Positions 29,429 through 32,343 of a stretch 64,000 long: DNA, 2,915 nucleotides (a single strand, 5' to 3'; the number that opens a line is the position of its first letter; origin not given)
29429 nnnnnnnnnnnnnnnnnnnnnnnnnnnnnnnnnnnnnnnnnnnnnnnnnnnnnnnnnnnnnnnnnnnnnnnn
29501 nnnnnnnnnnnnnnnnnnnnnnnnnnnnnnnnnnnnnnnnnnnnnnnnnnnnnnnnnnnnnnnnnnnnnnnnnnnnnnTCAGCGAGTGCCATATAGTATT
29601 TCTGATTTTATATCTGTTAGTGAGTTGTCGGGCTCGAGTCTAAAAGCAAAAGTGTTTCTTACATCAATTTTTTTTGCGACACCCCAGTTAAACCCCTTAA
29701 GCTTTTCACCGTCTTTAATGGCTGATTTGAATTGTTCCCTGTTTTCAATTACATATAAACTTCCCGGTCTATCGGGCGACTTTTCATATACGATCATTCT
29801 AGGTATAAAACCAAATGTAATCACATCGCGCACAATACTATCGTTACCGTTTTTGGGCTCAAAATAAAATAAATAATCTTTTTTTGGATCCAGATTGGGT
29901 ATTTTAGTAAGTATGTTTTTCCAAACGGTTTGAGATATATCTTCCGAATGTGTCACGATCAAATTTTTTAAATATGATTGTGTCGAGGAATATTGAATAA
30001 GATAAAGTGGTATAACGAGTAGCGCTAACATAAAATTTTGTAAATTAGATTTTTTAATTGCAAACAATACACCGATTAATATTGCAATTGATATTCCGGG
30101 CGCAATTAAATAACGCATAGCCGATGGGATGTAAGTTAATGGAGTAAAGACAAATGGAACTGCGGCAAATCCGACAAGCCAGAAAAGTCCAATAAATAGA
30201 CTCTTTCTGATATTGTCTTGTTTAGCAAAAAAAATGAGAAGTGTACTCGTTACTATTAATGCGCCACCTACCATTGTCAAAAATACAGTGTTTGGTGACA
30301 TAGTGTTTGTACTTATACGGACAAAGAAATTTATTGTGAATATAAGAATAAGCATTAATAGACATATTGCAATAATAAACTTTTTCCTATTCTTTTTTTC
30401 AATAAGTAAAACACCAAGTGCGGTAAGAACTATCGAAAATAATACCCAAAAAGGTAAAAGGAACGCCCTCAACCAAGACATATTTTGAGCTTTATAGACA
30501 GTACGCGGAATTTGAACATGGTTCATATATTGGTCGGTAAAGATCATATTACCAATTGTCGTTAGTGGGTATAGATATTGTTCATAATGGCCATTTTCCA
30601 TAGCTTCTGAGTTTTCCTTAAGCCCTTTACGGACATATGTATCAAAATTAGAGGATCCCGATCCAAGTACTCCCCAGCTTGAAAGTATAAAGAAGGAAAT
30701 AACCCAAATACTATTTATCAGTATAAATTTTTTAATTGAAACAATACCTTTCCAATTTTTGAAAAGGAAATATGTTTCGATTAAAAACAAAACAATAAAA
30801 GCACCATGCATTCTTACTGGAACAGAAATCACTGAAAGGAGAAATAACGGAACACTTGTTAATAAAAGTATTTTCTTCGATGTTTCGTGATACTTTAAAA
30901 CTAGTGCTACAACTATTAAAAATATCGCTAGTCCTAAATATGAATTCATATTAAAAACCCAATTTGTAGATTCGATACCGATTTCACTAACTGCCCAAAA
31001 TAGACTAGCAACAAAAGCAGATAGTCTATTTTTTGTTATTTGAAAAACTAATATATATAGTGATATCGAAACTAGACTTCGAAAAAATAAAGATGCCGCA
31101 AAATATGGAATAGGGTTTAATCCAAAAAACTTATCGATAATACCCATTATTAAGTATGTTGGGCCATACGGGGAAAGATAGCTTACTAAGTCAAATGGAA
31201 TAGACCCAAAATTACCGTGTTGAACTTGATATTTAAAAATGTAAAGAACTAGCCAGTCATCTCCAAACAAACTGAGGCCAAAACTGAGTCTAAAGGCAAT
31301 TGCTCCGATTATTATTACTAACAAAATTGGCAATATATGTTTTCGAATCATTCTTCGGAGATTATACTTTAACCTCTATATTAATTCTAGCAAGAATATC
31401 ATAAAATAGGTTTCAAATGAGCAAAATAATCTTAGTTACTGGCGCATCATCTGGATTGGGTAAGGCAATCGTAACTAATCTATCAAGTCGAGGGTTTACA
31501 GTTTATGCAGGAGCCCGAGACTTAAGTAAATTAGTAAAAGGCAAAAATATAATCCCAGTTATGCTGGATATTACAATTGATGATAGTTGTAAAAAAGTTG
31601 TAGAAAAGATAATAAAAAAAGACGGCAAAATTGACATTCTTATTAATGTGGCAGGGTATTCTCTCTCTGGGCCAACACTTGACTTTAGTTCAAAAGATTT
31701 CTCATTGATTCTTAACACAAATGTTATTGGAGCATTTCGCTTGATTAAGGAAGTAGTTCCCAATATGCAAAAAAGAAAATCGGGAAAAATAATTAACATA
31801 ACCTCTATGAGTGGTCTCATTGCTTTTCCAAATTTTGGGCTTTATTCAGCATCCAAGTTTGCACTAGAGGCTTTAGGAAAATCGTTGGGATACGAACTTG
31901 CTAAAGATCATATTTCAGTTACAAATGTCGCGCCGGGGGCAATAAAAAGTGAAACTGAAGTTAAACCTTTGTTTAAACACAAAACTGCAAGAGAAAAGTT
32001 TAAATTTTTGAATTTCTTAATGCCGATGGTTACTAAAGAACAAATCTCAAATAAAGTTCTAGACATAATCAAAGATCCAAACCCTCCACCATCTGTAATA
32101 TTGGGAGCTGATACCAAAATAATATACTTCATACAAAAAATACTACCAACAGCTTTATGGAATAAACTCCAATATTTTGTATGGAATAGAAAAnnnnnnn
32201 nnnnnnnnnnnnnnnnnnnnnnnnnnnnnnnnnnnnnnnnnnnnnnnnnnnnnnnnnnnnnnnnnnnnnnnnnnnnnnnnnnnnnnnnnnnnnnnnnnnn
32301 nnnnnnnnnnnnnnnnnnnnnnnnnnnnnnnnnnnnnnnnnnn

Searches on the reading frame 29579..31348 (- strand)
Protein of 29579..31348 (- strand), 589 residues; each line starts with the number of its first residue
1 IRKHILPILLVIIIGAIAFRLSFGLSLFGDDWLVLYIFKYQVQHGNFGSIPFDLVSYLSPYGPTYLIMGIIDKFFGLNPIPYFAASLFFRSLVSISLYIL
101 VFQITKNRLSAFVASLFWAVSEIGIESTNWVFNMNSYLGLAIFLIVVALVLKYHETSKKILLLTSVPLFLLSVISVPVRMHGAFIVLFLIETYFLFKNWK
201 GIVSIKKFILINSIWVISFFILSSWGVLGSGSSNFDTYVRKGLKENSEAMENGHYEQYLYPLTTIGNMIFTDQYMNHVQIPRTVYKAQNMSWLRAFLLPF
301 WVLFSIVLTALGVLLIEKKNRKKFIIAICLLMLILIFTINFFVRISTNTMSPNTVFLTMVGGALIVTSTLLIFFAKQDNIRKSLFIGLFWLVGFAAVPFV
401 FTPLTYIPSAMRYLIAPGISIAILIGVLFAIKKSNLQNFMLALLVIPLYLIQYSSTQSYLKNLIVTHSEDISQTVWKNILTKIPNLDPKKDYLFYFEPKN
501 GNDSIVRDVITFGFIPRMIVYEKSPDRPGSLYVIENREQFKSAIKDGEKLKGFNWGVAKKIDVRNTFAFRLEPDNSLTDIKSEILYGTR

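Call 8: search_protein_families(library=pfam, proteins=[window:29579-31348:-], max_evalue=0.001)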
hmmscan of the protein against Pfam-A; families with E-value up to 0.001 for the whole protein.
window:29579-31348:- (589 aa): 0 families

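Call 72: find_homologous_proteins(query=window:29579-31348:-, max_evalue=1e-8)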
Query window:29579-31348:- (589 aa): 14 proteins with E <= 1e-8 among 8000 candidates.
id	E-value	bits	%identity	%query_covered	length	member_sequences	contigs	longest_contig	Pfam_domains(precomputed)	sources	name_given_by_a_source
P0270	0.0e+0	1286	100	100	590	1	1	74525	-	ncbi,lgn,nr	ncbi:MAG TPA: hypothetical protein VFI61_01425 [Patescibacteria group bacterium]|nr:hypothetical pro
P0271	3.1e-261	886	66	100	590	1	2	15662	-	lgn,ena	-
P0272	4.2e-259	879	68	100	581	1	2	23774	-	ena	-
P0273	3.5e-251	853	66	100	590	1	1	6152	-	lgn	-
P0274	7.2e-247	839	64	100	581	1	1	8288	-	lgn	-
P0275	1.2e-245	835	64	100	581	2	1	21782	-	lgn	-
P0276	4.8e-194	664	53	99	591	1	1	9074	-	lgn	-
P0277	1.2e-191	656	51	99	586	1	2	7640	-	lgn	-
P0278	3.0e-45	173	29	96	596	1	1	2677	-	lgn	-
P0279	4.0e-42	163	29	96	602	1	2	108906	-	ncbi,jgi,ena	-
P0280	1.8e-41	160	28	96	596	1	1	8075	-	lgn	-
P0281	5.7e-41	159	28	99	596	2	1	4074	-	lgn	-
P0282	1.1e-36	145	27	97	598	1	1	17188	-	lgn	-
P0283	8.8e-22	95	37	35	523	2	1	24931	-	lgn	-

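Call 75: search_solved_structures(query=A2, max_evalue=10)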
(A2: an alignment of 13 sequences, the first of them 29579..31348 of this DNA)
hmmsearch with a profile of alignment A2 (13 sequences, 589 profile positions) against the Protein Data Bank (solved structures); distinct sequences matched with E-value up to 10: 2.
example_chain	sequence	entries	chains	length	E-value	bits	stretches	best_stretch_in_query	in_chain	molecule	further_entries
6tyl_D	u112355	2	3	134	2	10.1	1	450-522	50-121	Nanobody C | NB8117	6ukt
8xxy_R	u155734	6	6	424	6.1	8.5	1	288-335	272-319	C-X-C chemokine receptor type 3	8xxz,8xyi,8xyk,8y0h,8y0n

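Call 79: search_protein_families(library=ncbifam, proteins=[window:29579-31348:-], max_evalue=0.00001)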
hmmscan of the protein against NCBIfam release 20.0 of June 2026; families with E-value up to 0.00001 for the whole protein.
window:29579-31348:- (589 aa): 0 families

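Call 80: predict_structure(alignment_id=A2)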
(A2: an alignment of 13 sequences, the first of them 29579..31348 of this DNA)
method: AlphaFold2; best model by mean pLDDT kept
length: 589 residues; sequences in the alignment: 13
mean_pLDDT: 76.2   pTM: 0.78
mean pLDDT of the five models: 76.2, 75.7, 75.1, 75.1, 73.6
residues with pLDDT >= 90: 196; 70-90: 178; 50-70: 141; < 50: 74
segments of 3 or more residues with pLDDT < 50: 40-52, 230-234, 282-287, 481-485, 497-530
pLDDT, mean of each block of 10 residues (from residue 1): 89 93 70 51 41 53 67 72 86 96 95 95 65 76 96 94 95 79 92 92 92 92 70 53 80 84 89 73 49 73 89 88 94 92 74 87 94 91 95 81 67 79 94 84 92 90 72 56 55 55 47 39 40 65 71 57 65 65 64
secondary structure, 60 per line:
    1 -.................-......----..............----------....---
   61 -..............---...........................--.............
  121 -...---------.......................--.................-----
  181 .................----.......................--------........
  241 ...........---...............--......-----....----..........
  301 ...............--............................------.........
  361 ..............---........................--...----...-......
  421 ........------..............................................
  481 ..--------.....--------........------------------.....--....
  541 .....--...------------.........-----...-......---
elements in order: H2-18 H20-24 H30-43 H54-57 H62-75 H79-105 H108-120 H134-156 H159-175 H181-197 H202-224 H233-251 H255-269 H272-277 H283-286 H291-315 H318-345 H352-374 H378-401 H415-428 H435-467 H469-482 E491-495 H504-511 E530-534 H537-545 E566-571 E577-579 H581-586

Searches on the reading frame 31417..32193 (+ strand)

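Call 8: search_protein_families(library=pfam, proteins=[window:31417-32193:+], max_evalue=0.001)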
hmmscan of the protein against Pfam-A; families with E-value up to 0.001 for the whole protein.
window:31417-32193:+ (259 aa): 6 families
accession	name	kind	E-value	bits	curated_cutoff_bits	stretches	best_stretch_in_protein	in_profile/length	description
PF00106.31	adh_short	-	4.1e-48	163.9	26.6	1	3-181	1-187/195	short chain dehydrogenase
PF13561.12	adh_short_C2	-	3.1e-36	125.6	27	1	9-215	1-214/236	Enoyl-(Acyl carrier protein) reductase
PF08659.16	KR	-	5.7e-07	30.1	22.6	1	5-154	3-160/180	KR domain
PF08643.16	DUF1776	-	2.7e-06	27.4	25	0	4-177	5-200/294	Fungal family of unknown function (DUF1776)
PF01370.27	Epimerase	-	6.3e-06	26.2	20.9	1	5-115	1-104/240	NAD dependent epimerase/dehydratase family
PF13460.12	NAD_binding_10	-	0.00051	20.4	27.2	1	9-220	1-183/184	NAD(P)H-binding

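Call 79: search_protein_families(library=ncbifam, proteins=[window:31417-32193:+], max_evalue=0.00001)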
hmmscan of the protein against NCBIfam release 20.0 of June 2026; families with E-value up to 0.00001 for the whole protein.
window:31417-32193:+ (259 aa): 221 families (the best 25 are shown)
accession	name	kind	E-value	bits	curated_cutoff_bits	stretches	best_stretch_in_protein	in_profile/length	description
NF004826.0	PRK06182.1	subfamily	1.3e-52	178.8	305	1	2-180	4-184/274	oxidoreductase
NF004823.0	PRK06179.1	subfamily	7.2e-50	169.9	310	1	2-185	5-188/271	oxidoreductase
NF004824.0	PRK06180.1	subfamily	4.3e-47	160.6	298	1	2-232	4-249/279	oxidoreductase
NF049977.1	KDhSphingRedKdsR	equivalog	1.9e-46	158.6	400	1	2-192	3-192/267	3-ketodihydrosphingosine reductase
NF006114.0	PRK08263.1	subfamily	3e-45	154.6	290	1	1-235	2-248/280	short chain dehydrogenase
NF005372.1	PRK06914.1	subfamily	3.9e-42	144.4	320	1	2-251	2-272/279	SDR family oxidoreductase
NF004284.0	PRK05693.1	equivalog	1e-40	140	326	1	3-248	2-260/274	SDR family oxidoreductase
TIGR01830.1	3oxo_ACP_reduc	equivalog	7e-38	130.7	297.75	1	6-180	2-185/239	3-oxoacyl-[acyl-carrier-protein] reductase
NF004649.0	PRK05993.1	equivalog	1.6e-37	129.3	387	1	2-184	4-189/277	SDR family oxidoreductase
NF005672.0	PRK07454.1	equivalog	2.1e-37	128.6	234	1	3-222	7-225/241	SDR family oxidoreductase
NF005878.0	PRK07825.1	subfamily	3e-36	125.2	287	1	3-250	10-247/278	short chain dehydrogenase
NF004791.0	PRK06138.1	equivalog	4.1e-36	124.6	312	1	2-196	5-205/252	SDR family oxidoreductase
NF005065.0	PRK06482.1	equivalog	6.1e-36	124.2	291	1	1-179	1-184/276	SDR family oxidoreductase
NF009466.0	PRK12826.1-2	subfamily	1e-35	123.4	222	1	1-183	2-194/248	3-oxoacyl-ACP reductase FabG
NF005559.1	PRK07231.1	subfamily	2.9e-35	122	215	1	3-194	5-203/249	glucose 1-dehydrogenase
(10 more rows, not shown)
